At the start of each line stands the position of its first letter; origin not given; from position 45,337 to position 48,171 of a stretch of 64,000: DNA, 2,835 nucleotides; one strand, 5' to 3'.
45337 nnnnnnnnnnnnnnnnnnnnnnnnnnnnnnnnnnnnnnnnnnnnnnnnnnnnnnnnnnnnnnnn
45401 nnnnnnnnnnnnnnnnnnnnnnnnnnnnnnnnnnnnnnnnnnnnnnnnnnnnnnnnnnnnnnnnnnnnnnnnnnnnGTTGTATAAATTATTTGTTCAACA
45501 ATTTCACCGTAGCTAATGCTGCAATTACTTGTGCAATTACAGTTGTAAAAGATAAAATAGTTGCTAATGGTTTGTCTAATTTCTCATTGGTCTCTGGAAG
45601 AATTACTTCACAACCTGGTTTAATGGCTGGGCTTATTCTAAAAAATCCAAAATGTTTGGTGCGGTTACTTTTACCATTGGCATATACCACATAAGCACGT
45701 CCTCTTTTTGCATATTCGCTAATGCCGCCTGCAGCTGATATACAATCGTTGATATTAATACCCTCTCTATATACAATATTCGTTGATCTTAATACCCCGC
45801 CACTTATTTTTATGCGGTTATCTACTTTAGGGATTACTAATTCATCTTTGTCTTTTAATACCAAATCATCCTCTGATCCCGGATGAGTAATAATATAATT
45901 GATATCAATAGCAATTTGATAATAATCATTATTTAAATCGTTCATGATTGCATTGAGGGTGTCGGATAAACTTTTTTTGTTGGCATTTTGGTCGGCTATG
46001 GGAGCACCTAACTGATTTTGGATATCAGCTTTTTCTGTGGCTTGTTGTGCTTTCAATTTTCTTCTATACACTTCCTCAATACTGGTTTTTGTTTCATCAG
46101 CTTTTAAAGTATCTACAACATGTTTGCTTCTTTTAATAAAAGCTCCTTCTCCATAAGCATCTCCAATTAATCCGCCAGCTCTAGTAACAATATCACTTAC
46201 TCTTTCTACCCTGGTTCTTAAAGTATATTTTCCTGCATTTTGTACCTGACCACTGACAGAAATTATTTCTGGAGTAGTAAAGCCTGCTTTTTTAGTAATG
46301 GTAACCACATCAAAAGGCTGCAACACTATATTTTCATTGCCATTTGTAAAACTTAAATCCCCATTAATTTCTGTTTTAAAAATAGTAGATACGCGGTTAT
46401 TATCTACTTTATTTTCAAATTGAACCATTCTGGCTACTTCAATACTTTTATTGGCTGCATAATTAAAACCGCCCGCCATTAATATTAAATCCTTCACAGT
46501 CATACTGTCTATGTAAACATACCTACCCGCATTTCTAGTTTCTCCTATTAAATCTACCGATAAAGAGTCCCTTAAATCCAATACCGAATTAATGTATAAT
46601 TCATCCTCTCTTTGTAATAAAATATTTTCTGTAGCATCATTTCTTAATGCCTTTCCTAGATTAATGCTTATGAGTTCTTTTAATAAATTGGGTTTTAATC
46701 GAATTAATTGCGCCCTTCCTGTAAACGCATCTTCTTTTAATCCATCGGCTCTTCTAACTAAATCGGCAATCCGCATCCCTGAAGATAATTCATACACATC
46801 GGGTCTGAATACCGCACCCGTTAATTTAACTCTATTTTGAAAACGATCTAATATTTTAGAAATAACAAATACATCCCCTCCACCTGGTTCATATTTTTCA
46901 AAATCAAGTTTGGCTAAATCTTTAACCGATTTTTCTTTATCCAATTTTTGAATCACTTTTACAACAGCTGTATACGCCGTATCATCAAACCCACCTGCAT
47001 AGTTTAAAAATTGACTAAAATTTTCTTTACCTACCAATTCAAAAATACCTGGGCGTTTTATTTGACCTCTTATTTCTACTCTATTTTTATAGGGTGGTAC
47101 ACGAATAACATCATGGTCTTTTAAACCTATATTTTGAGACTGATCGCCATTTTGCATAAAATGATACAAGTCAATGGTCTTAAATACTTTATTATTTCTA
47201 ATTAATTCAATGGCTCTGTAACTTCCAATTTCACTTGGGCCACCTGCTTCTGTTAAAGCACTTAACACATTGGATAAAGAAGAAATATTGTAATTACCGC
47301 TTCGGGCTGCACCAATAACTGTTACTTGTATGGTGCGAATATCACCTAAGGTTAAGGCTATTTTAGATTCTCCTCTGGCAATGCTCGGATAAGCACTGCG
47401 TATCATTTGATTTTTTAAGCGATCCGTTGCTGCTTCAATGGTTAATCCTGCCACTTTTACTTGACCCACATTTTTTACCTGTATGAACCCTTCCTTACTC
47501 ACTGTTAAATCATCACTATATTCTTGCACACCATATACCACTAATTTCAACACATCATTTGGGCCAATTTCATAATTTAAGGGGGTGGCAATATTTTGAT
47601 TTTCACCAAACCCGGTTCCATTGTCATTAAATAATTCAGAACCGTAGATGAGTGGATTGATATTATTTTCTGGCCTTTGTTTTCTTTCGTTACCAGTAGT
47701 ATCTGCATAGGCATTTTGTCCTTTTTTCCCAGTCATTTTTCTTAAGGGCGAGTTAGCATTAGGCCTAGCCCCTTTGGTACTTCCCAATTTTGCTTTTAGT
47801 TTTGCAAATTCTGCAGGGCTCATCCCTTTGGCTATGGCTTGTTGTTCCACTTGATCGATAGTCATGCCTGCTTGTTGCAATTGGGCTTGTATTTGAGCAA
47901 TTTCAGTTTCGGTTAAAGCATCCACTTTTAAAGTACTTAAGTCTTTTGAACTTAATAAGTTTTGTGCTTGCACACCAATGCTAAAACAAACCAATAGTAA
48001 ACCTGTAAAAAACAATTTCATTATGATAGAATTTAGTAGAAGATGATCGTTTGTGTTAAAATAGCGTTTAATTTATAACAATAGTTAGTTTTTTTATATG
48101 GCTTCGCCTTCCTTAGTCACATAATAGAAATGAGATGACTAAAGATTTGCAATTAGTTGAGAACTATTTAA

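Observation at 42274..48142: Twin ops-like leader elements (hairpin + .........) ahead of both long operons, with no NusG paralogue in the window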

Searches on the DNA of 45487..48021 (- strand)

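Call 50: search_with_rna_model(model_id=R1, sources=[L167, L168, L169, L170, L171, L172, L173, L174, L175, L176, L177, L178, L179, L180, L181, L182, L183, L184, L185, L186, L187, L188, L189, L190, L191, L192, L193], max_evalue=1, make_alignment=true)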
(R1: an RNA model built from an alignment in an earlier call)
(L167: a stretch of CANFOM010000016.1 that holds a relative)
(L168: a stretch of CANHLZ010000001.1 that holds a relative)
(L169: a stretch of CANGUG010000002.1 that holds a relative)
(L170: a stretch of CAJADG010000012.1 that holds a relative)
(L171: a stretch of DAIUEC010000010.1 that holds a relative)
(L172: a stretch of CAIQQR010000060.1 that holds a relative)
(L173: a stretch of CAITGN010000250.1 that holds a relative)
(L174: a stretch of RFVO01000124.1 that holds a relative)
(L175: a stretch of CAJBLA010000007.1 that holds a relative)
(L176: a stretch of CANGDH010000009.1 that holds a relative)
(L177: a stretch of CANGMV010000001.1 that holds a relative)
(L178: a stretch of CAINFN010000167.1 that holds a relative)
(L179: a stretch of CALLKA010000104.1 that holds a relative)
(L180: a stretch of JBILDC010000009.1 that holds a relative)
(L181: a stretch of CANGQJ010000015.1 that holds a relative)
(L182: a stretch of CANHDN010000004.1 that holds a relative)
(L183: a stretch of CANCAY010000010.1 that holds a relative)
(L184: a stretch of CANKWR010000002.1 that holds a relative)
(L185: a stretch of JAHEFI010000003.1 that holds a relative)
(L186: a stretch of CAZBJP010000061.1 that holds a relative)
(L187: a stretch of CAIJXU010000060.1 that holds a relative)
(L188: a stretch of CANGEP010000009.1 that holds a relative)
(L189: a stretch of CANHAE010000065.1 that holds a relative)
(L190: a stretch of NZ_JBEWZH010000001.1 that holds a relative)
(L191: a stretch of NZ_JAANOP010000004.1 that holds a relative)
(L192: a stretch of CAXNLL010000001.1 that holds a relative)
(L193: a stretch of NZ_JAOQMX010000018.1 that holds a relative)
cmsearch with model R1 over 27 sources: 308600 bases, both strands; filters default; matches with E-value up to 1: 16.
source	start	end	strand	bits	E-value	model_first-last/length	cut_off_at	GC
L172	532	576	+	36.1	2.4e-08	1-49/49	no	0.42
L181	5896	5951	+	32.6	2.9e-07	1-49/49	no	0.3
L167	5877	5925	+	32.2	3.9e-07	1-49/49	no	0.39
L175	11762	11808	+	26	2.9e-05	1-49/49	no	0.43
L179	7738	7784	+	26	2.9e-05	1-49/49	no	0.43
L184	5903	5947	+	25.9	3.3e-05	1-49/49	no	0.4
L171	5889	5934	+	25.7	3.8e-05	1-49/49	no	0.41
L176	5867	5927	+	22.4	0.00037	1-49/49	no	0.33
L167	11704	11765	+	21.7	0.00062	1-49/49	no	0.32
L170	4985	5029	+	21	0.00098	1-49/49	no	0.42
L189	5901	5946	+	18.7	0.005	1-49/49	no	0.43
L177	5906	5944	+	16.4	0.025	1-49/49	no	0.44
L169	5910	5947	+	16.1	0.032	1-49/49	no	0.42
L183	5912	5952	+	14.6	0.087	1-49/49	no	0.46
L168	5912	5946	+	12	0.56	1-49/49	no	0.4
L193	6956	6993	+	11.5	0.78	1-49/49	no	0.29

Alignment A6: 16 matches aligned to the model, 75 columns, each read 5' to 3' on its own strand. Consensus structure (alignment columns), stored with it:
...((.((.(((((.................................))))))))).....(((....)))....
